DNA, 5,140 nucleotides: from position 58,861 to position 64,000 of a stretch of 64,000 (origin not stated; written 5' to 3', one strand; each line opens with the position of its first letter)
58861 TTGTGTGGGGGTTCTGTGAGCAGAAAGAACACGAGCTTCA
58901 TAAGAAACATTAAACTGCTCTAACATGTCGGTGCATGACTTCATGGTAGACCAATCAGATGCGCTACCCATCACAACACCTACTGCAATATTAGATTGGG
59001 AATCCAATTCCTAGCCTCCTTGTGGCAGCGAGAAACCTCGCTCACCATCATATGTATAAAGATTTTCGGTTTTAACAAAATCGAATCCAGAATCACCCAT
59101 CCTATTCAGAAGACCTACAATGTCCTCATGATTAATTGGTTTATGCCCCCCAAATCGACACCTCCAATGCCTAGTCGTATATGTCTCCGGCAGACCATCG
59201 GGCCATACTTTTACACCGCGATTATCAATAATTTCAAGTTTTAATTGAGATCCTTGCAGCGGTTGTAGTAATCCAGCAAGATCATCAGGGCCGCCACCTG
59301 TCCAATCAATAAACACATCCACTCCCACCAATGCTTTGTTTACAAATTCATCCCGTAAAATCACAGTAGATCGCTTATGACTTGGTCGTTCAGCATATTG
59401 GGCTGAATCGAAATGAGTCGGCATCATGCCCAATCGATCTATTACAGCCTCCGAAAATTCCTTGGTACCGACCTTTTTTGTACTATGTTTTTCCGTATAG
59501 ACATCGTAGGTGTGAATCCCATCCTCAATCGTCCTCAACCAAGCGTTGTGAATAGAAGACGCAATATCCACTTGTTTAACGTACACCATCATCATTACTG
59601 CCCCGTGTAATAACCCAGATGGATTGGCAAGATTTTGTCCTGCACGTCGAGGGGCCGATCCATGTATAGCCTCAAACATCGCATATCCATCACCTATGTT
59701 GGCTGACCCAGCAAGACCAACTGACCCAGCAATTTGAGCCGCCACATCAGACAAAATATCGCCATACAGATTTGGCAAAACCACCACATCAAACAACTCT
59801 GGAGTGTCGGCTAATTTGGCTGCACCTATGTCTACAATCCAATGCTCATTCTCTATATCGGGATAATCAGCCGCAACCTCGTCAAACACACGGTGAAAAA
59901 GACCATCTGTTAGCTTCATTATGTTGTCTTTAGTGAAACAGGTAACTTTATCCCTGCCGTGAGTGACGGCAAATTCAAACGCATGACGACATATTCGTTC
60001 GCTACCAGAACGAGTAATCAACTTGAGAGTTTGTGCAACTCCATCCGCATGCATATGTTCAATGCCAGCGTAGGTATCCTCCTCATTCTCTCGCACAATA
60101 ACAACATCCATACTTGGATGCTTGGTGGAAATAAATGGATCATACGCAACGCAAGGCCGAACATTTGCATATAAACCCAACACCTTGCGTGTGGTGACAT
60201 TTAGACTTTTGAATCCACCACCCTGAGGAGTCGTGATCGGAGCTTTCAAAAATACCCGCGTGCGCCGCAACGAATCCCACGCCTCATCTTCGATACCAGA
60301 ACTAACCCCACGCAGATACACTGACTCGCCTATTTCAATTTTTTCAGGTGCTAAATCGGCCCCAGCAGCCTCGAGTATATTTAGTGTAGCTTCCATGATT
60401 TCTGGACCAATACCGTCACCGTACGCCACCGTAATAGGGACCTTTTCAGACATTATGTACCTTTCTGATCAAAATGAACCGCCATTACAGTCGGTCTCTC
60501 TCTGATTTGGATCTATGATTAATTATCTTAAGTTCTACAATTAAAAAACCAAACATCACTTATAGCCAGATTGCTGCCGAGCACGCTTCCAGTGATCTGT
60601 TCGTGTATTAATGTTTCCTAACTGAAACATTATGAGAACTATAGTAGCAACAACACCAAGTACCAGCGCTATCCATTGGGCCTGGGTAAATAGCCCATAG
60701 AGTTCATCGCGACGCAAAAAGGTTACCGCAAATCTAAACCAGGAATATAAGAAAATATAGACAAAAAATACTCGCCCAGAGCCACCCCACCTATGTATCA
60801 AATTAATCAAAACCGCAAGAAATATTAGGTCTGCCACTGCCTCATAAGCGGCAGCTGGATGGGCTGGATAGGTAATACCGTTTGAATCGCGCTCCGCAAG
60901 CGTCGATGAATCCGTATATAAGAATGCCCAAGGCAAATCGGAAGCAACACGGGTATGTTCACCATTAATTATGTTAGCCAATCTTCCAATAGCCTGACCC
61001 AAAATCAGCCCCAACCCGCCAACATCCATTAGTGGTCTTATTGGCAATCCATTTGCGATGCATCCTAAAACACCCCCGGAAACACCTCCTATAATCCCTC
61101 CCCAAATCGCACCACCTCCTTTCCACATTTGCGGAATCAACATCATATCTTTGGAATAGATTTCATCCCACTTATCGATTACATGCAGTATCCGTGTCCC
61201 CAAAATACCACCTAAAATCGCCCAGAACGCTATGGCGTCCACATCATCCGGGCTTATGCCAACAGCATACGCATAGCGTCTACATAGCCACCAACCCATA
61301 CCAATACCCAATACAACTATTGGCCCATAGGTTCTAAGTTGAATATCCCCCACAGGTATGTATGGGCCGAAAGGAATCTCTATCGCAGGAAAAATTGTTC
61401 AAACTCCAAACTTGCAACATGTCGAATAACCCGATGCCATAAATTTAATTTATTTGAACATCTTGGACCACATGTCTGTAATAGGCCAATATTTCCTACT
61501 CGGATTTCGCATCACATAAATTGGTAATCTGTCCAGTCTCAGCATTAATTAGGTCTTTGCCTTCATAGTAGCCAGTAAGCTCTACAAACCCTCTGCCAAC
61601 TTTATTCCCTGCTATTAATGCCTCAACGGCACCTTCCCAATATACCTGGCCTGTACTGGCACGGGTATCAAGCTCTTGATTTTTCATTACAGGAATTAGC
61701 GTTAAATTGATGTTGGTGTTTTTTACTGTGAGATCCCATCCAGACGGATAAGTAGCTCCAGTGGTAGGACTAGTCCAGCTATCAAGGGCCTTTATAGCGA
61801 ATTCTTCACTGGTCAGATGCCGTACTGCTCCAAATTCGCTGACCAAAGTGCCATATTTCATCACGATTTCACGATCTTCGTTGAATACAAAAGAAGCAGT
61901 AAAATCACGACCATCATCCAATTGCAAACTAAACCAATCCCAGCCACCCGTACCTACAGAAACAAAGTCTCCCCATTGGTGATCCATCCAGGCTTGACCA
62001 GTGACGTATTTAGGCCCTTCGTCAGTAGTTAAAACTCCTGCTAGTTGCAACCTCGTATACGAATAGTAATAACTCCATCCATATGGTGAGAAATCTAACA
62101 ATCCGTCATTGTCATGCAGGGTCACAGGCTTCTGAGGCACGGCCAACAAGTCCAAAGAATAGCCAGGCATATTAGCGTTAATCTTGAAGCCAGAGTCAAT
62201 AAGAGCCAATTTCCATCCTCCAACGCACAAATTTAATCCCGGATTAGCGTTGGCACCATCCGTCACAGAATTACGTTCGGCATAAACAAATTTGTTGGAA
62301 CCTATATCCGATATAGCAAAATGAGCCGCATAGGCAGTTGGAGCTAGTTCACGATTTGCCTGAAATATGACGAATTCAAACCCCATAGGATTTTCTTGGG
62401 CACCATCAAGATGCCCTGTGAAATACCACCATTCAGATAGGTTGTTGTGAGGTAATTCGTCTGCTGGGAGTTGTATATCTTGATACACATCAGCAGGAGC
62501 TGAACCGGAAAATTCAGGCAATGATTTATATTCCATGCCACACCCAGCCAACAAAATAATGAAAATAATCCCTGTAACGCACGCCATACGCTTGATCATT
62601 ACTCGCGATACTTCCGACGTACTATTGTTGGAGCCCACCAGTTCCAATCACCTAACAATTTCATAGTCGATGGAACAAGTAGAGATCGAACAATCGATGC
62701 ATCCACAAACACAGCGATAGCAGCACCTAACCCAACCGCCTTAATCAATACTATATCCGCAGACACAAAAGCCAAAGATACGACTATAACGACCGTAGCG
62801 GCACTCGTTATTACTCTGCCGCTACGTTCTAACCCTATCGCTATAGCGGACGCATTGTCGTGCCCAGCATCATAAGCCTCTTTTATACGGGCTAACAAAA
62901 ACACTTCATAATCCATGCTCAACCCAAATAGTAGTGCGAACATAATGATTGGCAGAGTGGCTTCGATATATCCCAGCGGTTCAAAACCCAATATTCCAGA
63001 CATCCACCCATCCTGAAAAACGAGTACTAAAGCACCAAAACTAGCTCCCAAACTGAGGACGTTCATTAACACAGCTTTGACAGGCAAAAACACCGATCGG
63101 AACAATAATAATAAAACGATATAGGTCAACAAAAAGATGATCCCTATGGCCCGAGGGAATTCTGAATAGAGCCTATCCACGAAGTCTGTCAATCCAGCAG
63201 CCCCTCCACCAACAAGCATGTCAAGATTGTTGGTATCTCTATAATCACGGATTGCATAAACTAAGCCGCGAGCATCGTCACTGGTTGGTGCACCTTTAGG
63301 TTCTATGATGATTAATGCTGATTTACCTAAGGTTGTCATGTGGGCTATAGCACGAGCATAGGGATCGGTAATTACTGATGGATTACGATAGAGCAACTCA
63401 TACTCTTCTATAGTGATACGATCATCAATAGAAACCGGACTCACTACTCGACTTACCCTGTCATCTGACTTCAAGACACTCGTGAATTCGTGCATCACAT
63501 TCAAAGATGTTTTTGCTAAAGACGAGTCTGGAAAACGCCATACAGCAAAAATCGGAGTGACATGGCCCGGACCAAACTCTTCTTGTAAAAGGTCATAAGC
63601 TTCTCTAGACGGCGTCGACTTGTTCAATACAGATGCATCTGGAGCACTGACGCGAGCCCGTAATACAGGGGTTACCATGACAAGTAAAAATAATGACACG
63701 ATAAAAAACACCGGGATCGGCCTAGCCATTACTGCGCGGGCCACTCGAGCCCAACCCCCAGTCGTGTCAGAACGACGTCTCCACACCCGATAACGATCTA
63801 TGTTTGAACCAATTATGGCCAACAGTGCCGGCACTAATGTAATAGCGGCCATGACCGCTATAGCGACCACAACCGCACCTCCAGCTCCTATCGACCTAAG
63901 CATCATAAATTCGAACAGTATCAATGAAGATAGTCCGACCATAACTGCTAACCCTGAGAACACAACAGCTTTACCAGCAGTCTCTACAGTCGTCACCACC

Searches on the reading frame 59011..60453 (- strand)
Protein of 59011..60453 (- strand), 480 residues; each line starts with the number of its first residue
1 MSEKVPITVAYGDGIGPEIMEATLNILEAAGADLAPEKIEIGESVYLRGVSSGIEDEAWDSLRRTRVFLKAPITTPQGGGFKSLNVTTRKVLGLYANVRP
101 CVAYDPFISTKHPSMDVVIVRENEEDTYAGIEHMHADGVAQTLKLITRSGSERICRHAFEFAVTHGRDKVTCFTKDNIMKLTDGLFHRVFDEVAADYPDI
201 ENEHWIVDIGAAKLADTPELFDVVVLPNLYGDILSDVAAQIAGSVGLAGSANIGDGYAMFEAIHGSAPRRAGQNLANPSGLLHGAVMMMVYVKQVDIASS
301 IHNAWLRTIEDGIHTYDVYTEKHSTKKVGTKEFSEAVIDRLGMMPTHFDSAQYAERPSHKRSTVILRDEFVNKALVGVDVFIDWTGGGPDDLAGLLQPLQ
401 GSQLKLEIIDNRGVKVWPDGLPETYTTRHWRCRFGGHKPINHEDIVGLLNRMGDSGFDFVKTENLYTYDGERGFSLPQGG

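Call 66: search_protein_families(library=pfam, proteins=[window:59011-60453:-], max_evalue=0.00001)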
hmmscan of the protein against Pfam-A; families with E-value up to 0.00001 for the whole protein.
window:59011-60453:- (480 aa): 2 families
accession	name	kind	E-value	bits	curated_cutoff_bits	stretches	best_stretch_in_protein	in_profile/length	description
PF00180.25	Iso_dh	-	1.2e-90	304.7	27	1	7-337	2-348/348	Isocitrate/isopropylmalate dehydrogenase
PF18324.6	Isocitrate_DH_C_bact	-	1.9e-38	131.3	25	1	373-479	1-109/110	Bacterial isocitrate dehydrogenase, C-terminal domain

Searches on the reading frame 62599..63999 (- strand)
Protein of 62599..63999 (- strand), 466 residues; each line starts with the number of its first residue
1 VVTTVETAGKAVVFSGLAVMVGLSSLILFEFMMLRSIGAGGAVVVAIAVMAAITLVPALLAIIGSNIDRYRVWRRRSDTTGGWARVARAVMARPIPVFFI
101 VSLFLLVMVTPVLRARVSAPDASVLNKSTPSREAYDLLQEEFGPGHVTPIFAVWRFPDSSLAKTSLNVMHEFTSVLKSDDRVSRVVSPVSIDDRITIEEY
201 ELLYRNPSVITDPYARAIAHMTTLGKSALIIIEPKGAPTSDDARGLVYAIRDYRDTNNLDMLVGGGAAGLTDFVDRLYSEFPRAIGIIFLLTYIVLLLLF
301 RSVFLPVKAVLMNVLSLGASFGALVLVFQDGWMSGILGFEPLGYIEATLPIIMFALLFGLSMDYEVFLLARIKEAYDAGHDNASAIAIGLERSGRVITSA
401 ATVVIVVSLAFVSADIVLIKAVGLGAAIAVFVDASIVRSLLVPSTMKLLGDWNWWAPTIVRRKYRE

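Call 66: search_protein_families(library=pfam, proteins=[window:62599-63999:-], max_evalue=0.00001)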
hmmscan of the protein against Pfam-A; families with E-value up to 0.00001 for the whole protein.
window:62599-63999:- (466 aa): 1 family
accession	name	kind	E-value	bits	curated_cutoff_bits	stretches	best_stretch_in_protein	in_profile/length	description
PF03176.21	MMPL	-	2.8e-53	181.4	20.5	2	124-457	2-310/333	MMPL family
